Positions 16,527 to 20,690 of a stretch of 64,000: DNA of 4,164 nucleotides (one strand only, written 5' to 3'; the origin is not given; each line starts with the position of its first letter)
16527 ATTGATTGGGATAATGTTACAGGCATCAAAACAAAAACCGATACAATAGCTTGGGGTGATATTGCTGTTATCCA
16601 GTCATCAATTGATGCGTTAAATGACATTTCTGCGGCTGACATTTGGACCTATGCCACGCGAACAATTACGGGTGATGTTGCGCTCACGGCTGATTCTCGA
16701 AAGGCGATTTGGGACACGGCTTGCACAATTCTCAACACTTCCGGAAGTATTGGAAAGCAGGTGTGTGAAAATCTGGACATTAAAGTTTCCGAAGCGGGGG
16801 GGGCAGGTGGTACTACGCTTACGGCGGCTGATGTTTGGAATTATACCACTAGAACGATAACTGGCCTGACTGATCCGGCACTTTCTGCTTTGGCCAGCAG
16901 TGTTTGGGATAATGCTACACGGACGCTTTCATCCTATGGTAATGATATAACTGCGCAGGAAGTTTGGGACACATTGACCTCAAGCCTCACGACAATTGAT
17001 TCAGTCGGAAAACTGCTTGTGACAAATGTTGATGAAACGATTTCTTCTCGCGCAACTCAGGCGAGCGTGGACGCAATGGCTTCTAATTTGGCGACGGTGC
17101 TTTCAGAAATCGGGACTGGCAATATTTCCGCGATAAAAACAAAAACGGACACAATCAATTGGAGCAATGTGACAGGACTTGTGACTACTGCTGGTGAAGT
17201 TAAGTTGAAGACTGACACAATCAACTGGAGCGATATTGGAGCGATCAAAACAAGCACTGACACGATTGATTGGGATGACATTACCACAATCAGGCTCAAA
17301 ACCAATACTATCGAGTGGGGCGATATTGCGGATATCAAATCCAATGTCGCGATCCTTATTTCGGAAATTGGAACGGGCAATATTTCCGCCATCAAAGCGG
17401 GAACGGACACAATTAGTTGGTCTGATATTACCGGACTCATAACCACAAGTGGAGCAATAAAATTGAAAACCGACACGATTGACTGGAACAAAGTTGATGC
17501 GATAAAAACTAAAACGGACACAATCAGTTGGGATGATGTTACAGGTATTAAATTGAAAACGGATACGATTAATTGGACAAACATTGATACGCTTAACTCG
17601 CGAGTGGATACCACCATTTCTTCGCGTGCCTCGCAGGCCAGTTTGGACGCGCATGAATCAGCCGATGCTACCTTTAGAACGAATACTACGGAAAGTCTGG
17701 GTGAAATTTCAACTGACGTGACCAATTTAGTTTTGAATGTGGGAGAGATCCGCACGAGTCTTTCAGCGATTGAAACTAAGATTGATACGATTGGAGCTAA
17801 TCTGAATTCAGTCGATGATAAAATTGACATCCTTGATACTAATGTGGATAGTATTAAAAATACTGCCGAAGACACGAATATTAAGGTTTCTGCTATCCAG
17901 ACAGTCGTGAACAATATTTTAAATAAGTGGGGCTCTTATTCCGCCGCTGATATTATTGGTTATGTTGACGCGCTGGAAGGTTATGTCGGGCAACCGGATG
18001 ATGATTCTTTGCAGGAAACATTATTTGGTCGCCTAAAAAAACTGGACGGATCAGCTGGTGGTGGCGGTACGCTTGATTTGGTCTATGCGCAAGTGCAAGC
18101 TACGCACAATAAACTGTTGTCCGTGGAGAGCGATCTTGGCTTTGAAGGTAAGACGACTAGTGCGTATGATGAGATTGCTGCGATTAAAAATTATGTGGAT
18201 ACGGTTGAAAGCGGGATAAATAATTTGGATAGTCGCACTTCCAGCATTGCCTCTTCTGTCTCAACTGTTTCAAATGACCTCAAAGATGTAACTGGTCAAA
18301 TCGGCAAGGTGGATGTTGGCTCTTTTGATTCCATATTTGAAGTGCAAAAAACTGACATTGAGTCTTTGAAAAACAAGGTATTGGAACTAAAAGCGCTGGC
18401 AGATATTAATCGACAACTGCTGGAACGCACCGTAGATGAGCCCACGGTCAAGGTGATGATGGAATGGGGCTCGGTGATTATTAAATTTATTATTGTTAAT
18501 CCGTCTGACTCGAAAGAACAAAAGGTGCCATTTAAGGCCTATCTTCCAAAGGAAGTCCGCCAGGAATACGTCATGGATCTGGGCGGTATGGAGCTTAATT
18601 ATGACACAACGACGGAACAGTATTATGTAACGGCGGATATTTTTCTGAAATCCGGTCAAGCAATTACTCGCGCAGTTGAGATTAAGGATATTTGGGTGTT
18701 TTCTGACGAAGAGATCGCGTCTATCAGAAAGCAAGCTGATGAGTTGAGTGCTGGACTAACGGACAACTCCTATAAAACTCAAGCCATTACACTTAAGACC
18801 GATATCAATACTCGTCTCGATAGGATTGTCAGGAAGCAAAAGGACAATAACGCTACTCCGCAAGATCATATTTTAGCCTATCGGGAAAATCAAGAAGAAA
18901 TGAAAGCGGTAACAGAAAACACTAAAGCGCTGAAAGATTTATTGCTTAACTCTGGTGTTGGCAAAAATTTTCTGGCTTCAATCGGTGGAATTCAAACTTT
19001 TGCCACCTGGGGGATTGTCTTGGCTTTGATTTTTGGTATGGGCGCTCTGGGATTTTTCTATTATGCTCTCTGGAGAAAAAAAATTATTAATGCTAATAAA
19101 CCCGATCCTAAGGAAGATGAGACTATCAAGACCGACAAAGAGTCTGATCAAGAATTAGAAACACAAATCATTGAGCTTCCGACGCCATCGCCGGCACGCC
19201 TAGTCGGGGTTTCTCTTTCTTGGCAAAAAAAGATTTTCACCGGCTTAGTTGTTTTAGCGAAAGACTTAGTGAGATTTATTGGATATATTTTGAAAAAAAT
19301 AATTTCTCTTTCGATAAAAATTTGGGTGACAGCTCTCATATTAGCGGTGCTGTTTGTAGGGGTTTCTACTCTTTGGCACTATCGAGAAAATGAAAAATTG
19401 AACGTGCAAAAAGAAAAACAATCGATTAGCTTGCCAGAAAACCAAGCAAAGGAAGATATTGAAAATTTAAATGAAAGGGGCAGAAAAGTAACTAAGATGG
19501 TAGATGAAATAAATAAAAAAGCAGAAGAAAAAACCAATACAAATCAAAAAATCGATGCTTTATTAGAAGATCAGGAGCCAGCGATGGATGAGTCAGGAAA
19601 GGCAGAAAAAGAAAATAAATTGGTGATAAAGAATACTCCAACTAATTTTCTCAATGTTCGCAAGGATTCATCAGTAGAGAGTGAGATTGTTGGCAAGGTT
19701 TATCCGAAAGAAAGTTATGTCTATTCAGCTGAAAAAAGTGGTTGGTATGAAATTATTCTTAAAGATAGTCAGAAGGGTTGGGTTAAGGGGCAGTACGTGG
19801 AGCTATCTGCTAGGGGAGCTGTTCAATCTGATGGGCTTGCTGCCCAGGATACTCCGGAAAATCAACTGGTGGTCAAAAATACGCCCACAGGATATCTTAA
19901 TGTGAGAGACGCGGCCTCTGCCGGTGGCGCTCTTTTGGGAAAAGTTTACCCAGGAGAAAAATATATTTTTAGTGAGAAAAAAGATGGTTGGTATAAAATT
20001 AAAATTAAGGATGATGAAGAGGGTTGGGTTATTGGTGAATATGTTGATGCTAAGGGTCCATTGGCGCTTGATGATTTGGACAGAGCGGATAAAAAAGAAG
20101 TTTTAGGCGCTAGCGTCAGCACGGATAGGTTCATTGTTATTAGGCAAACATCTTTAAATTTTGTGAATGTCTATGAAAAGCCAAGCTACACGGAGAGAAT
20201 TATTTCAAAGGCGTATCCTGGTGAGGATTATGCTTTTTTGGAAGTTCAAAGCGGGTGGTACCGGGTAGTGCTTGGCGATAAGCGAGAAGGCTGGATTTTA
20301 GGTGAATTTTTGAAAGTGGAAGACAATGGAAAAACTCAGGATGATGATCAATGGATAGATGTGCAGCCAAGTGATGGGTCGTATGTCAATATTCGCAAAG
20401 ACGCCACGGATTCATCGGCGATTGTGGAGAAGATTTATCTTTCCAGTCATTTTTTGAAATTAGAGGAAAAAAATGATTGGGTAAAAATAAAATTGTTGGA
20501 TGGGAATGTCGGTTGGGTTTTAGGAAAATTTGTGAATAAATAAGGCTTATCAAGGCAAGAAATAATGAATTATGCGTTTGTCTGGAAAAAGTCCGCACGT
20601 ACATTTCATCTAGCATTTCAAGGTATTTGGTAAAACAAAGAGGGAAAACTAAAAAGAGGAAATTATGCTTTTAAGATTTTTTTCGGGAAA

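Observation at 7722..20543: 12.8-kb gene for a ~4270-aa surface protein combining lectin-like, beta-helix, tandem-repeat, coiled-coil and four SH3b modules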

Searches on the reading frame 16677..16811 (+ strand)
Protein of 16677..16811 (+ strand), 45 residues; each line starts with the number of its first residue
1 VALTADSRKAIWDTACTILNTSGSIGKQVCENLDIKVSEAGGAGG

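Call 101: find_related_loci(query=A7, collection=viral_contigs, flank=8000)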
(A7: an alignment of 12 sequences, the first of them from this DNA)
Query A7 (45 aa) in viral_contigs; peptide patterns used: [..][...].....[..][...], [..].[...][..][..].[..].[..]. (x = any residue, [..] = any of these).
550 stretches matched a pattern; 51 encode a relative of the query (tblastn E <= 1e-3); 51 distinct loci.
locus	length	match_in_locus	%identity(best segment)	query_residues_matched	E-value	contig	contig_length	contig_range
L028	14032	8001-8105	57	11-45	8e-8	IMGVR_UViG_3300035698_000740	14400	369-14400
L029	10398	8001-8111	49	2-38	3e-7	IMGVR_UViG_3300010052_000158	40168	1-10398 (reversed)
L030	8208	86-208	44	1-41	6e-7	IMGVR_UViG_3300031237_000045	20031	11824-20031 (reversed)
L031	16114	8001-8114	47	1-38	1e-6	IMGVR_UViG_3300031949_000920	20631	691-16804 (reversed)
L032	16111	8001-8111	43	3-39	2e-6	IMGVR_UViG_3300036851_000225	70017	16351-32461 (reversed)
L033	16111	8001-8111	51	2-38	2e-6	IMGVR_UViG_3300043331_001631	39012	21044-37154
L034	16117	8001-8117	44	1-39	2e-6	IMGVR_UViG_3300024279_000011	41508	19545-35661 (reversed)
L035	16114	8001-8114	45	2-39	4e-6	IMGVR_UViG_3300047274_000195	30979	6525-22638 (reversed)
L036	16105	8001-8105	46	5-43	6e-6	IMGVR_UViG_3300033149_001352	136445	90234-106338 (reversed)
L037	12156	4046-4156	43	3-39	6e-6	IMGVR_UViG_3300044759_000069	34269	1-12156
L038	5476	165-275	43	3-39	7e-6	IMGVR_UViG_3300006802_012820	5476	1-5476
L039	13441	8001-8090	47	9-38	8e-6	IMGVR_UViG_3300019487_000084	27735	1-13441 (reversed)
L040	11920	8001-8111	43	3-39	8e-6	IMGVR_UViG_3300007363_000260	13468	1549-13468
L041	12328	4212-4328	44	1-39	9e-6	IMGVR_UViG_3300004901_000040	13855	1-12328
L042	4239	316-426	43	3-39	7e-6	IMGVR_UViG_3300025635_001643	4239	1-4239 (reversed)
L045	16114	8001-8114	42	1-38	1e-5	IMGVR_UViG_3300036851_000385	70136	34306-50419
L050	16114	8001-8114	42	2-39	2e-5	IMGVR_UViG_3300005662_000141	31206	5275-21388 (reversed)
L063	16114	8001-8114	42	2-39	5e-5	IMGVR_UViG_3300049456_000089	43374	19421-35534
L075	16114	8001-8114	39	2-39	1e-4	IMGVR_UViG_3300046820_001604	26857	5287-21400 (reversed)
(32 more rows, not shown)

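Call 103: search_protein_families(library=phrogs, proteins=[L028:6036-8342:+, L032:7341-8684:+, L033:6771-8951:+, L034:7344-9053:+, L035:7305-9482:+, L045:6588-8597:+, L050:7359-9455:+, L063:6366-8777:+, L075:7491-9815:+, L039:5406-8435:+], max_evalue=0.001)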
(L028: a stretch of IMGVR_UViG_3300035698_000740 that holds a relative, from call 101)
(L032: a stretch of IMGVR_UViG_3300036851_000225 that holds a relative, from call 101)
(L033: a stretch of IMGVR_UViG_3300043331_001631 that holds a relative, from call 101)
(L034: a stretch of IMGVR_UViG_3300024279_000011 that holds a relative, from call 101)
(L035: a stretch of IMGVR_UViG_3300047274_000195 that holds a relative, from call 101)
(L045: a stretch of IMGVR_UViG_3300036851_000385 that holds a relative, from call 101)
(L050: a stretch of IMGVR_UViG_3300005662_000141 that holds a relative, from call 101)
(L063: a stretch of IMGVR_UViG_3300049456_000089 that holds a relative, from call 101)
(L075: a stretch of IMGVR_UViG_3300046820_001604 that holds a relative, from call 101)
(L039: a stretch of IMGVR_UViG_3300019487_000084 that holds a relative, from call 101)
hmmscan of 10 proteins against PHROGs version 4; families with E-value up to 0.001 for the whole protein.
L028:6036-8342:+ (769 aa): 0 families

L032:7341-8684:+ (448 aa): 0 families

L033:6771-8951:+ (727 aa): 0 families

L034:7344-9053:+ (570 aa): 0 families

L035:7305-9482:+ (726 aa): 0 families

L045:6588-8597:+ (670 aa): 0 families

L050:7359-9455:+ (699 aa): 0 families

L063:6366-8777:+ (804 aa): 0 families

L075:7491-9815:+ (775 aa): 0 families

L039:5406-8435:+ (1010 aa): 0 families

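Call 106: search_protein_families(library=phrogs, proteins=[L034:1312-2280:+, L034:2280-3338:+, L034:3353-4099:+, L034:4610-5611:+, L034:5688-6119:+, L034:6577-7344:+, L034:9553-10275:+, L034:10293-11417:+, L034:12467-13630:+, L034:13634-14428:+], max_evalue=0.001)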
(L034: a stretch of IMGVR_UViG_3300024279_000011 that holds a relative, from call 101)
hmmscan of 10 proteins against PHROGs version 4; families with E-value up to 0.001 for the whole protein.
L034:1312-2280:+ (323 aa): 11 families
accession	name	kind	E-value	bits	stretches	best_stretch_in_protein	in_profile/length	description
phrog_324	-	head and packaging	3.5e-40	139.6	1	119-322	120-320/624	head morphogenesis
phrog_4529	-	head and packaging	7e-25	89.2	1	105-319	100-287/533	minor head protein and DNA pilot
phrog_595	-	head and packaging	4.1e-17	63.7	1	200-321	188-299/513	head maturation protease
phrog_15127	-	head and packaging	2.9e-15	56.8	1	140-312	72-244/602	head protein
phrog_115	-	head and packaging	2.8e-10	41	1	212-321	221-319/665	minor head protein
phrog_2841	-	head and packaging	5.3e-08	33.3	1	200-320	198-307/525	minor head protein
phrog_6577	-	unknown function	9.2e-08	31.8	1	178-321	95-231/1066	-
phrog_2468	-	head and packaging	4.3e-06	27.4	1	142-321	91-274/303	head morphogenesis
phrog_19443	-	head and packaging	5.8e-06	26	1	204-321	175-286/579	minor head protein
phrog_2662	-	head and packaging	6.8e-06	25.9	1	10-321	483-710/717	portal protein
phrog_4728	-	head and packaging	7.5e-06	26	1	127-321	154-301/591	head morphogenesis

L034:2280-3338:+ (353 aa): 1 family
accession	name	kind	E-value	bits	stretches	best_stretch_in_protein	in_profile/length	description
phrog_2229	-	head and packaging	1.4e-07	32.2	1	38-335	63-338/428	head maturation protease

L034:3353-4099:+ (249 aa): 1 family
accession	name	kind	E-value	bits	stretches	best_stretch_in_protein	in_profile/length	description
phrog_673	-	head and packaging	2.3e-08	35.3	1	129-242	29-129/260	head scaffolding protein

L034:4610-5611:+ (334 aa): 1 family
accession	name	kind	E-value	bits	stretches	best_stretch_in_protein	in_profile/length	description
phrog_264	-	head and packaging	1e-35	124.3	1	18-331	13-317/321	major head protein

L034:5688-6119:+ (144 aa): 1 family
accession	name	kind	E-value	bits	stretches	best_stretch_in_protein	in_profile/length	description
phrog_302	-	head and packaging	1.1e-17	64.9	1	1-140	8-133/155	virion structural protein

L034:6577-7344:+ (256 aa): 0 families

L034:9553-10275:+ (241 aa): 0 families

L034:10293-11417:+ (375 aa): 3 families
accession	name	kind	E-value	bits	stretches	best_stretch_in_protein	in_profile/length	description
phrog_205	-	tail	1e-63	216.8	1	1-374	11-433/455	tail sheath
phrog_9590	-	unknown function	1.2e-21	78.2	1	174-374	185-373/377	-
phrog_38059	-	unknown function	2.1e-16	60.9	1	295-373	11-86/88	-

L034:12467-13630:+ (388 aa): 4 families
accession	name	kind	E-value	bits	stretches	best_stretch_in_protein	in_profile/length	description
phrog_2276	-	tail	8.3e-15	55.5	1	20-184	61-219/673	tail length tape measure protein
phrog_12506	-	tail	5.5e-09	36.9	1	7-186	10-177/218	tail length tape measure protein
phrog_2013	-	tail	7.2e-07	29.3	1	23-323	55-348/657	lytic tail protein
phrog_8125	-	tail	0.00014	22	1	13-142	52-172/578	tail length tape measure protein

L034:13634-14428:+ (265 aa): 1 family
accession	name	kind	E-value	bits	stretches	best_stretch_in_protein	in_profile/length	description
phrog_817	-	tail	6.5e-14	52.9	1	56-229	25-153/200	tail fiber protein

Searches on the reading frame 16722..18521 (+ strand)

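Call 10: search_protein_families(library=pfam, proteins=[window:16722-18521:+], max_evalue=5)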
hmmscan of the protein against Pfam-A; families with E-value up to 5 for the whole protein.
window:16722-18521:+ (600 aa): 25 families
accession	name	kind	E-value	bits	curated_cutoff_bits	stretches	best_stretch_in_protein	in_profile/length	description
PF23991.1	DUF7310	-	5.5e-05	24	40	2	477-521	24-68/83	Coiled-coil region of unknown function (DUF7310)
PF06419.17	COG6_N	-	0.00016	22.2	27.4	2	324-394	26-96/114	Conserved oligomeric complex COG6, N-terminal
PF05377.16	FlaC_arch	-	0.001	19.8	27.8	1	340-377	2-39/55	Flagella accessory protein C (FlaC)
PF07889.17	DUF1664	-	0.0038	17.7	34.6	2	307-359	70-122/124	Protein of unknown function (DUF1664)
PF01105.29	EMP24_GP25L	-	0.013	16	25.9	1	345-390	111-156/182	emp24/gp25L/p24 family/GOLD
PF06009.19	Laminin_II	-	0.018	15.5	33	1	324-394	10-80/138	Laminin Domain II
PF01519.22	DUF16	-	0.02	15.8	40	1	345-401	34-90/104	Protein of unknown function DUF16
PF05911.16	FPP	-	0.076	11.7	40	1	309-402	687-784/871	Filament-like plant protein, long coiled-coil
PF20667.3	Sec10_N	-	0.091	13.3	27.4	0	323-366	41-84/118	Exocyst complex component Sec10, N-terminal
PF05546.16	She9_MDM33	-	0.095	13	22.2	1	353-414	31-92/198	She9 / Mdm33 family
PF16888.10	YwqH-like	-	0.1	13.3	33.7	1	340-380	83-123/123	YwqH-like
PF06160.17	EzrA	-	0.11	11.2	39.6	1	317-396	68-423/557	Septation ring formation regulator, EzrA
PF10046.14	BLOC1_2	-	0.14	12.9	33.4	0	340-383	36-82/96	Biogenesis of lysosome-related organelles complex-1 subunit 2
PF23203.1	KIF21A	-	0.17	12.1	28.5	1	291-398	15-120/161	KIF21A-like domain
PF10241.14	KxDL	-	0.19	12.5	27.2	0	531-570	7-46/86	Uncharacterized conserved protein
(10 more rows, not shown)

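Call 15: search_protein_families(library=phrogs, proteins=[window:16722-18521:+], max_evalue=0.01)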
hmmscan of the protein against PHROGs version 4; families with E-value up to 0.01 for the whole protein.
window:16722-18521:+ (600 aa): 4 families
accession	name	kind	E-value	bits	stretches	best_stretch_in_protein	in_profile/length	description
phrog_12015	-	unknown function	8.1e-07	29.8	1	315-377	97-158/165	-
phrog_5553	-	unknown function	4.2e-06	28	1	342-401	11-70/114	-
phrog_19043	-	unknown function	0.0047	18.3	0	506-564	23-80/99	-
phrog_19577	-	head and packaging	0.0088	16.2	0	478-561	116-194/378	minor head protein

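Call 16: search_protein_families(library=ncbifam, proteins=[window:16722-18521:+], max_evalue=0.01)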
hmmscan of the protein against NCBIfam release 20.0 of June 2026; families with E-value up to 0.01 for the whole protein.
window:16722-18521:+ (600 aa): 11 families
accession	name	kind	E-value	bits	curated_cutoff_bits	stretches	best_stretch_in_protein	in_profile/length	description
NF045487.1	ASRP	equivalog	2.1e-08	33.2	300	1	303-397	177-273/593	archaea-specific SMC-related protein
NF038218.1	IcmG_DotF_IVB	equivalog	2.4e-05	24.1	200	1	296-392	89-185/266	type IVB secretion system protein IcmG/DotF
NF047515.1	SpiroCoCo_C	equivalog_domain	4.7e-05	22.7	125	0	322-398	98-174/313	SpiroCoCo family coiled-coil protein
TIGR04523.1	Mplasa_alph_rch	subfamily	0.00018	19.6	270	1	327-404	585-662/745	helix-rich protein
TIGR02169.1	SMC_prok_A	equivalog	0.00026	18.8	729.4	0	311-399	849-937/1165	chromosome segregation protein SMC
NF041034.1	Rad50_Sulf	equivalog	0.0015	16.5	1000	0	288-399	306-418/872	DNA double-strand break repair ATPase Rad50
NF041035.1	Rad50_Halo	equivalog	0.0033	15.9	1000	0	281-399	302-417/883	DNA double-strand break repair ATPase Rad50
TIGR02559.1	HrpB7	equivalog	0.0034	17.7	134.4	0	286-387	50-149/158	type III secretion protein HrpB7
NF047516.1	LA_3659_fam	equivalog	0.0058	16.2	36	0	478-526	77-125/221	LA_3659 family protein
NF047514.1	SpiroCoCo_N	equivalog_domain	0.0058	16.2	75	0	478-526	77-125/221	SpiroCoCo family coiled-coil protein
TIGR04527.1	mycoplas_twoTM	subfamily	0.0071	16.1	125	1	316-426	32-144/248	MG_279/MG_280 family protein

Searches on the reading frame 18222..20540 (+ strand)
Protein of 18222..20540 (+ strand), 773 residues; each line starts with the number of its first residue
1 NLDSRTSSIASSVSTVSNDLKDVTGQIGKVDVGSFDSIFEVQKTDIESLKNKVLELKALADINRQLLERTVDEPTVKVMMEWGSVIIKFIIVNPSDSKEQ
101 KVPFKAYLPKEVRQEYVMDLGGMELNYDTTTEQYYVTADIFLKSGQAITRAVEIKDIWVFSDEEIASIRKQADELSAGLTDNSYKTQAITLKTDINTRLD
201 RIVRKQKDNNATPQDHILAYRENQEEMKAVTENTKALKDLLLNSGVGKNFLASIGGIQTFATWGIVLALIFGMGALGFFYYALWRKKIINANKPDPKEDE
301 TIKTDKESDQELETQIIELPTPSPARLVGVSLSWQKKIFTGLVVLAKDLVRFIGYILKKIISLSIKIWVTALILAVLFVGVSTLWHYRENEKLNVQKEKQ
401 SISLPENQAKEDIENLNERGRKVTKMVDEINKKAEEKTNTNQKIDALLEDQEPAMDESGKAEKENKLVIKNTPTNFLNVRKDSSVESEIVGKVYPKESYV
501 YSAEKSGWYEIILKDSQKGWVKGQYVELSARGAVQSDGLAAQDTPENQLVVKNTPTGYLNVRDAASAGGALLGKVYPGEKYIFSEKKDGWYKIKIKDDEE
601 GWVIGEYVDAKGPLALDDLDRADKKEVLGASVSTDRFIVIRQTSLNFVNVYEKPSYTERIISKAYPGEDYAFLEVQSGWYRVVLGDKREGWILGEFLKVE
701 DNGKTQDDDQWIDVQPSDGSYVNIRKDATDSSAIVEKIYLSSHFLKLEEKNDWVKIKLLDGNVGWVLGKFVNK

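Call 10: search_protein_families(library=pfam, proteins=[window:18222-20540:+], max_evalue=5)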
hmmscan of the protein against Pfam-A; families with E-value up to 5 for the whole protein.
window:18222-20540:+ (773 aa): 14 families
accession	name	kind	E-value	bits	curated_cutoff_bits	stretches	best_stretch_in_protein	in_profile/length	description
PF08239.17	SH3_3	-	1.7e-36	124.6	27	4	558-609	2-54/54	Bacterial SH3 domain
PF06347.19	SH3_4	-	1.4e-12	47.6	24.1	3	647-692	4-49/56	Bacterial SH3 domain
PF18348.7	SH3_16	-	6.9e-07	29.4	25.8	3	650-693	1-45/49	Bacterial dipeptidyl-peptidase Sh3 domain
PF00018.34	SH3_1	-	0.0002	21.3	22.9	1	577-603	18-46/48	SH3 domain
PF03880.21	DbpA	-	0.017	15.6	25.6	0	23-48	27-53/72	DbpA RNA binding domain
PF14316.11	DUF4381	-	0.05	14.3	27.2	0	368-418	22-74/145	Domain of unknown function (DUF4381)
PF07653.23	SH3_2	-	0.09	12.9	21.8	1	500-528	26-54/55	Variant SH3 domain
PF13942.11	Lipoprotein_20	-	0.11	12.8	27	1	380-443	98-161/175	YfhG lipoprotein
PF24709.1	DUF7670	-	0.28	12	29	1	322-387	50-112/118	Domain of unknown function (DUF7670)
PF10498.14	IFT57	-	0.84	9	40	1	170-238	229-295/360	Intra-flagellar transport protein 57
PF05975.17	EcsB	-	1.5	8.1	30.7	1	259-288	21-49/383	Bacterial ABC transporter protein EcsB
PF08623.16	TIP120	-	1.6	9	25.9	1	401-449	115-163/166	TATA-binding protein interacting (TIP20)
PF19745.5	FUT8_N_cat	-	2.6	7.1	27.6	1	367-458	7-98/499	Alpha-(1,6)-fucosyltransferase N- and catalytic domains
PF12725.13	DUF3810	-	4.6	7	28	1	349-448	40-147/311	Protein of unknown function (DUF3810)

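Call 15: search_protein_families(library=phrogs, proteins=[window:18222-20540:+], max_evalue=0.01)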
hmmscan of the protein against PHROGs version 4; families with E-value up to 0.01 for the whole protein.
window:18222-20540:+ (773 aa): 3 families
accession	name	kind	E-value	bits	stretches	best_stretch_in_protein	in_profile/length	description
phrog_1794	-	lysis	1.7e-25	91.2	3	544-611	264-330/336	amidase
phrog_2459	-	unknown function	1.4e-05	26.2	1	514-604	2-93/171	-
phrog_9841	-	lysis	0.0039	18.4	1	371-439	17-88/120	Rz-like spanin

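Call 16: search_protein_families(library=ncbifam, proteins=[window:18222-20540:+], max_evalue=0.01)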
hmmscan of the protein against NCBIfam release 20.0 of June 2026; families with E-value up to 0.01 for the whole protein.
window:18222-20540:+ (773 aa): 7 families
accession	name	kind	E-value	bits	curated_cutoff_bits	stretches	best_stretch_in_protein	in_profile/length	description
TIGR04211.1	SH3_and_anchor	equivalog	1.5e-18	67.1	65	3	717-771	3-58/198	TIGR04211 family SH3 domain-containing protein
NF040678.1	EntFM_CwpFM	equivalog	2.4e-12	46.6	720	2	454-702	47-278/430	enterotoxin EntFM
NF040675.1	wall_bind_EntD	exception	1.8e-11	43.8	590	0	556-608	30-81/310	cell wall-binding protein EntD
NF010495.0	PRK13914.1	equivalog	4.6e-09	35.8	647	1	440-528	56-141/481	invasion associated endopeptidase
NF040670.1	wall_bind_EntA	exception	5.8e-09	35.8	560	0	556-607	30-80/291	cell wall-binding protein EntA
NF040677.1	wall_bind_EntC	exception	0.00032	19.6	770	0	556-608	30-82/422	cell wall-binding protein EntC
NF038305.1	HpsJ_fam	subfamily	0.0063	16.5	60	0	359-456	72-155/234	HpsJ family protein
